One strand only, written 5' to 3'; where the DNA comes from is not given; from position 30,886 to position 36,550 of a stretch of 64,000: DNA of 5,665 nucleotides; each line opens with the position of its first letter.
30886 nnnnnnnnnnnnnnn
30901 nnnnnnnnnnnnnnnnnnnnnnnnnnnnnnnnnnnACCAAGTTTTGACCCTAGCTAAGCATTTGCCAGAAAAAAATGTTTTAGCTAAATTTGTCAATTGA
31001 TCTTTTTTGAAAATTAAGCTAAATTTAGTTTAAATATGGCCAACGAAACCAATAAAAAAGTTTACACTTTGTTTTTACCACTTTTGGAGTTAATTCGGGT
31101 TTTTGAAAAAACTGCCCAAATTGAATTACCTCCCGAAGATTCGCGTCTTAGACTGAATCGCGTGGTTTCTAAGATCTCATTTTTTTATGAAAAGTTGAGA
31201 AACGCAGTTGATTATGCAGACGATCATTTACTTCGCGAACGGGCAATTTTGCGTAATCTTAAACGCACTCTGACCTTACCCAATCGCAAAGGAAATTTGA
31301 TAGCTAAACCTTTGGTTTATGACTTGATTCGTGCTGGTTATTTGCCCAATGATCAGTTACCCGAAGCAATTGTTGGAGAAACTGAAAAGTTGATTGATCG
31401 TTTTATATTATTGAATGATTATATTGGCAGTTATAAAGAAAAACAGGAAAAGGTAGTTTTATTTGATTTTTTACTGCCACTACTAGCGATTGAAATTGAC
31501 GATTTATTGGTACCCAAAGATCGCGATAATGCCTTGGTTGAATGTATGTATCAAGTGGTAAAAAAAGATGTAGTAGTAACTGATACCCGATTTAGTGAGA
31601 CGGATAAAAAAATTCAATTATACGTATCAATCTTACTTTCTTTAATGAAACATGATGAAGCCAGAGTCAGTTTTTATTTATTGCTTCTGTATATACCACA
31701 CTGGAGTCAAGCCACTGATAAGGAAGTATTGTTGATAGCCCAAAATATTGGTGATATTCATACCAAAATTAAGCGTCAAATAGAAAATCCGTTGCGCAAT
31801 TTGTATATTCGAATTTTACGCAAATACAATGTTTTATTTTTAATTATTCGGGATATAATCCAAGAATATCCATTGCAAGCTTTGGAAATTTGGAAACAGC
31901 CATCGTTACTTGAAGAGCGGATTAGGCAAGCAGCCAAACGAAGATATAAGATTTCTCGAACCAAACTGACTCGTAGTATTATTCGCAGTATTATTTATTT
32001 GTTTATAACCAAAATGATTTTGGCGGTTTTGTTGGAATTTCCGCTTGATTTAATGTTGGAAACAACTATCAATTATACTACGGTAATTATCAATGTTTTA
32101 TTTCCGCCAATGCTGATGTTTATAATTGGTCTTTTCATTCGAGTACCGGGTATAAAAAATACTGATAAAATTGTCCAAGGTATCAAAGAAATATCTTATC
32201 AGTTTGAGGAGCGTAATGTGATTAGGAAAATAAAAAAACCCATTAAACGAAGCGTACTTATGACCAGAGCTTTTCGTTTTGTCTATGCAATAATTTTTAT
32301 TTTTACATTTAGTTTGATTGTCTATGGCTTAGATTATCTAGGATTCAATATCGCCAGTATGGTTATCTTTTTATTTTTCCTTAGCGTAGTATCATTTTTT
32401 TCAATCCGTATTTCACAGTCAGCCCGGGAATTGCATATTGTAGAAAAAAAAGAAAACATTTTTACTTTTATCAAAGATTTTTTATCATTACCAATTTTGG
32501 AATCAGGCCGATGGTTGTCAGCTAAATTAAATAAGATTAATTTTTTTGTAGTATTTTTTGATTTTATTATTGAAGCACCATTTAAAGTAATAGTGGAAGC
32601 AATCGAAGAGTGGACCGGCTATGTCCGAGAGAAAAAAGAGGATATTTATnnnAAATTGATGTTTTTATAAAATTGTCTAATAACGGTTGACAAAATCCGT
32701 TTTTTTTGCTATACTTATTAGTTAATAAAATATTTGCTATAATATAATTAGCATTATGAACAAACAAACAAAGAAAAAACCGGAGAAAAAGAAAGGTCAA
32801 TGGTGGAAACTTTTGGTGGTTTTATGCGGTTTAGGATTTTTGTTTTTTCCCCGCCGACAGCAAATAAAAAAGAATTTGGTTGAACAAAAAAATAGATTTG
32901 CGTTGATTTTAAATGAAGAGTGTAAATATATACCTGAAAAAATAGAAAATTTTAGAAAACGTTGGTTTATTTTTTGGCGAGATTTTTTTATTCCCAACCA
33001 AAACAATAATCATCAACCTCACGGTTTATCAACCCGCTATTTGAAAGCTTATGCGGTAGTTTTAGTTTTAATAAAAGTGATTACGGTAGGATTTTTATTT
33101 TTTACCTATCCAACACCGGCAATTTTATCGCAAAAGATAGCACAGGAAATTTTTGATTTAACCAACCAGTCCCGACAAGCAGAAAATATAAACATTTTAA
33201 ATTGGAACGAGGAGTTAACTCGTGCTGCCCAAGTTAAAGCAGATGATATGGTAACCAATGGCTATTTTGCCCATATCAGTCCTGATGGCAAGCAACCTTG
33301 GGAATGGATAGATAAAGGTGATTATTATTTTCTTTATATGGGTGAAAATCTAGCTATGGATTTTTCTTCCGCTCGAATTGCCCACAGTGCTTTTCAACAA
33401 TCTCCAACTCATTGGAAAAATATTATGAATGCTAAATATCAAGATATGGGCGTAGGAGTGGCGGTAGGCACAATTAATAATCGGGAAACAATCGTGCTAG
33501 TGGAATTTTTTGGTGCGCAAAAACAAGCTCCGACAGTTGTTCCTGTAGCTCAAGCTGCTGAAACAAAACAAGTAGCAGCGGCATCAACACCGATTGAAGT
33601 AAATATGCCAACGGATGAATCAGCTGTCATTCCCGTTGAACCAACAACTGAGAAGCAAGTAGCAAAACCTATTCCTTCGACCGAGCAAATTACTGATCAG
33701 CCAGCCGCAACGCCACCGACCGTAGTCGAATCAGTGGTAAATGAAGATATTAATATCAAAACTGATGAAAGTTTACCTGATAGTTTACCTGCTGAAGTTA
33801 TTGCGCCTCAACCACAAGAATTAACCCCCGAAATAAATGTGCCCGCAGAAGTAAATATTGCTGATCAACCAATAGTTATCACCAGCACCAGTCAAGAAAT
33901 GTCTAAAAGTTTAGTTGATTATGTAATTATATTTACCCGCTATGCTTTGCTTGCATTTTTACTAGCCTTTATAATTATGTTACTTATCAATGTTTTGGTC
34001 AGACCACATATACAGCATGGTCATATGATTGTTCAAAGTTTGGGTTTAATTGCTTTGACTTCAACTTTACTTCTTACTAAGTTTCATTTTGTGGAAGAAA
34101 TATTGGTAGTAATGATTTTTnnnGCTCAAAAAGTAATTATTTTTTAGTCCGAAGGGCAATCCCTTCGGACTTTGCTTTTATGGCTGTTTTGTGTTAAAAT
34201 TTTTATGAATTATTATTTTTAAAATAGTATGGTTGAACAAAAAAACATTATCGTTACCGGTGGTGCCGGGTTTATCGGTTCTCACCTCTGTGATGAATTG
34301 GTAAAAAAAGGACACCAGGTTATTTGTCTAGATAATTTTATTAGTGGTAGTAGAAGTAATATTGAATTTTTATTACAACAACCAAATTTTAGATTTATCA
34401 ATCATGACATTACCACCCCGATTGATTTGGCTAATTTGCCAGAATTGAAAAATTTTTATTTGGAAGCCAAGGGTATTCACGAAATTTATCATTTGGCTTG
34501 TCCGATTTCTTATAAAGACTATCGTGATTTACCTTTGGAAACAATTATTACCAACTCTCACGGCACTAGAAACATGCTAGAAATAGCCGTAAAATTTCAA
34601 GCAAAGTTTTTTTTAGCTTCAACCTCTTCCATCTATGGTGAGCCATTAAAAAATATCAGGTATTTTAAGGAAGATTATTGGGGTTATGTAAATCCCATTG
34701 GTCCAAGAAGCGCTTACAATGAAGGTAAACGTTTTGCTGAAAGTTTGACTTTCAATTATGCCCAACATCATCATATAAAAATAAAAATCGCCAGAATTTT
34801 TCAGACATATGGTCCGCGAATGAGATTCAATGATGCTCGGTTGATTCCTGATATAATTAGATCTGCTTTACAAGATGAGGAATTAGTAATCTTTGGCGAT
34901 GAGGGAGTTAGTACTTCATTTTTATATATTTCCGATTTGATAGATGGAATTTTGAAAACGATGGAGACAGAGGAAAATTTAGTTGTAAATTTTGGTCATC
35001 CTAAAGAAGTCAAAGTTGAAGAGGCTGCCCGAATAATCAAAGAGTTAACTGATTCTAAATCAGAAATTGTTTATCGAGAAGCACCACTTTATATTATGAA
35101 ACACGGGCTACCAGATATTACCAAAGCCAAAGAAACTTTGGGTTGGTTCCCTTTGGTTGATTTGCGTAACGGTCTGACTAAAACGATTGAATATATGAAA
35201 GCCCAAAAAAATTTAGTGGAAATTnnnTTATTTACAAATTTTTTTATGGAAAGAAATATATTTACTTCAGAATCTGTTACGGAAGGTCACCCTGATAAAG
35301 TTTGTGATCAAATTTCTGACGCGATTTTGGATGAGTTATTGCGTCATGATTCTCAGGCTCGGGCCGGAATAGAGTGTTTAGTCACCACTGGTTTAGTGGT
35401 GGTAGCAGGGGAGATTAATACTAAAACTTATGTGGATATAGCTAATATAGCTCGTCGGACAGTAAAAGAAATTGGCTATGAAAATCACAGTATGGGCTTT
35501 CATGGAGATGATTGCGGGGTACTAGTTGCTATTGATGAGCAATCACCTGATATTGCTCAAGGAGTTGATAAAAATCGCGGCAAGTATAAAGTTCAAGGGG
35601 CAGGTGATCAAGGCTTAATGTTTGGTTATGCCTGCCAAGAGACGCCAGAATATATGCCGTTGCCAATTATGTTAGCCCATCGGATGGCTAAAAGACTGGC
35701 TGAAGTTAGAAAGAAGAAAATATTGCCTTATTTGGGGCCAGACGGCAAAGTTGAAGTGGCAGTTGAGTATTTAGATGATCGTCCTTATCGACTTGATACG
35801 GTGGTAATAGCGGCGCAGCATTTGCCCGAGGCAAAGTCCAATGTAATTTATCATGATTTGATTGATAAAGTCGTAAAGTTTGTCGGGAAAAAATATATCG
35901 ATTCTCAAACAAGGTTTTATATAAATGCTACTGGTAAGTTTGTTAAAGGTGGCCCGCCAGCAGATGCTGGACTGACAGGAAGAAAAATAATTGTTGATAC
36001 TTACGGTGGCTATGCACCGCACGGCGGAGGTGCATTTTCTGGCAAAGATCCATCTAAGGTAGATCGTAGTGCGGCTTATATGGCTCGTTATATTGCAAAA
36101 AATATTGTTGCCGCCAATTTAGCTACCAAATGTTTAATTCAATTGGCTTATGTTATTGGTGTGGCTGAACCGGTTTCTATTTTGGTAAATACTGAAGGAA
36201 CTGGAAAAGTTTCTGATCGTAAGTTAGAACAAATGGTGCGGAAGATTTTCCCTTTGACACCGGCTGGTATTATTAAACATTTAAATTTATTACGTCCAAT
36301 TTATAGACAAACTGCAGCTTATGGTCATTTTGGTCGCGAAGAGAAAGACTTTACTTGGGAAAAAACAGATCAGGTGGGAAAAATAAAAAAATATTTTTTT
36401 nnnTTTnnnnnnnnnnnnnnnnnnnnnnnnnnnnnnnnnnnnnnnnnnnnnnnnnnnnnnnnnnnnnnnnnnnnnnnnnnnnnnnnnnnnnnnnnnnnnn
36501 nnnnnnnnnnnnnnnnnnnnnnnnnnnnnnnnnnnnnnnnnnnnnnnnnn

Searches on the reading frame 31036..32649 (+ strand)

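Call 12: search_protein_families(library=pfam, proteins=[window:31036-32649:+], max_evalue=0.001)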
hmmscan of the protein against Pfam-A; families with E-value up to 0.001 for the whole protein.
window:31036-32649:+ (538 aa): 1 family
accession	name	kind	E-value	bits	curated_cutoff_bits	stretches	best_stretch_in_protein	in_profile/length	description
PF11026.13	DUF2721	-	0.00076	19.8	28.3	1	392-455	46-110/129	Protein of unknown function (DUF2721)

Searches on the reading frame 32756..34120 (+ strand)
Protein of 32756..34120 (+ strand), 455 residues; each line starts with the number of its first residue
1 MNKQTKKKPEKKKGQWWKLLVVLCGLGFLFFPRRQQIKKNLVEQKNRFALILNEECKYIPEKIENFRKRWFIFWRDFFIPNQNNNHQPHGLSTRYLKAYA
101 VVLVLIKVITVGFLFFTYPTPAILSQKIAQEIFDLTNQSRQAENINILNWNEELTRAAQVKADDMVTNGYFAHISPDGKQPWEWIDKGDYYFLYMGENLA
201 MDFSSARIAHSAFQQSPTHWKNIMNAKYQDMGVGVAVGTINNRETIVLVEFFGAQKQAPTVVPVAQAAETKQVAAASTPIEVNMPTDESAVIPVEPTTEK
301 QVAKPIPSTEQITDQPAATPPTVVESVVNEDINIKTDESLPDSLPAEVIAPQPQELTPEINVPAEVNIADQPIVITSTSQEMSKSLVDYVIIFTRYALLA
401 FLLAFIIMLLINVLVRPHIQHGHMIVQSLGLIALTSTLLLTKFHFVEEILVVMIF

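Call 73: search_protein_families(library=pfam, proteins=[window:32756-34120:+], max_evalue=0.0001)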
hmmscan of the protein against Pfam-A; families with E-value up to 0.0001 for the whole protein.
window:32756-34120:+ (455 aa): 1 family
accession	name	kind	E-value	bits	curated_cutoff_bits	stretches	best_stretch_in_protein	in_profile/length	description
PF00188.32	CAP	-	5.7e-16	59.9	21.1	1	134-242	2-109/117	Cysteine-rich secretory protein family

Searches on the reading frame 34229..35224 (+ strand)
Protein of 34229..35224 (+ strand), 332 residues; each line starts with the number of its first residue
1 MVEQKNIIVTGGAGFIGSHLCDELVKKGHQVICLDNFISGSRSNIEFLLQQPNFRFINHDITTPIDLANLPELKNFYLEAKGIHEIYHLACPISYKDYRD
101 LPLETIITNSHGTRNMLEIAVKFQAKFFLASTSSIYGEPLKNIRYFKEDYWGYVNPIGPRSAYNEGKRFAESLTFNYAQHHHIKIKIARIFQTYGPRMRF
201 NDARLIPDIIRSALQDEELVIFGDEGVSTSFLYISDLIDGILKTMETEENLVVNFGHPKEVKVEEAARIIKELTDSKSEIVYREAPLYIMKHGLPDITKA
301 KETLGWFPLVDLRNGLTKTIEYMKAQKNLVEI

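Call 80: search_protein_families(library=pfam, proteins=[window:34229-35224:+], max_evalue=0.00001)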
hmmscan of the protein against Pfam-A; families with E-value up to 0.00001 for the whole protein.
window:34229-35224:+ (332 aa): 5 families
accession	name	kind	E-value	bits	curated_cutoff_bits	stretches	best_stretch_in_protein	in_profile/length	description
PF01370.27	Epimerase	-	9e-45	153.4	20.9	1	7-250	1-230/240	NAD dependent epimerase/dehydratase family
PF16363.11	GDP_Man_Dehyd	-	3.1e-43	148.9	27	1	8-318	1-331/332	GDP-mannose 4,6 dehydratase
PF01073.25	3Beta_HSD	-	7.5e-11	42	22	1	8-235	1-219/280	3-beta hydroxysteroid dehydrogenase/isomerase family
PF07993.18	NAD_binding_4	-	3.3e-08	33.4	20.1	0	80-190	86-204/258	Male sterility protein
PF02719.21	Polysacc_synt_2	-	4.3e-08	33.1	20.2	1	7-129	1-124/293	Polysaccharide biosynthesis protein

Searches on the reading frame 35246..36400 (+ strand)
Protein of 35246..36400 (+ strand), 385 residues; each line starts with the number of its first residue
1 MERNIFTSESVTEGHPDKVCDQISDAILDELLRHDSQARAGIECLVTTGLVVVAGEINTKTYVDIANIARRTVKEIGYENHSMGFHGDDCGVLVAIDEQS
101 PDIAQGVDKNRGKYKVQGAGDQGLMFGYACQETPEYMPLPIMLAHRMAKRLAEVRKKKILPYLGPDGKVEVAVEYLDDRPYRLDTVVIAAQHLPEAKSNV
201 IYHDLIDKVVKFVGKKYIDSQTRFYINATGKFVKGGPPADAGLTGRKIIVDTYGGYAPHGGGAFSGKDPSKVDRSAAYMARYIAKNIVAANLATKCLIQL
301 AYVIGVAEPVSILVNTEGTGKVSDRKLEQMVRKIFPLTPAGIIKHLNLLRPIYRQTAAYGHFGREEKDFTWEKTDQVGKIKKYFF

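Call 80: search_protein_families(library=pfam, proteins=[window:35246-36400:+], max_evalue=0.00001)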
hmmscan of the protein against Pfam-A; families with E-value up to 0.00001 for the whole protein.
window:35246-36400:+ (385 aa): 3 families
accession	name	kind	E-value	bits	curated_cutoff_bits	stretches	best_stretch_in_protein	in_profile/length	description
PF02773.21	S-AdoMet_synt_C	-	1.5e-67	226.3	25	1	235-373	2-138/138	S-adenosylmethionine synthetase, C-terminal domain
PF00438.25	S-AdoMet_synt_N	-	2.8e-43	146.9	33.1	1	4-101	2-99/99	S-adenosylmethionine synthetase, N-terminal domain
PF02772.21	S-AdoMet_synt_M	-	1.2e-42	145.2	29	1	117-232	2-120/120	S-adenosylmethionine synthetase, central domain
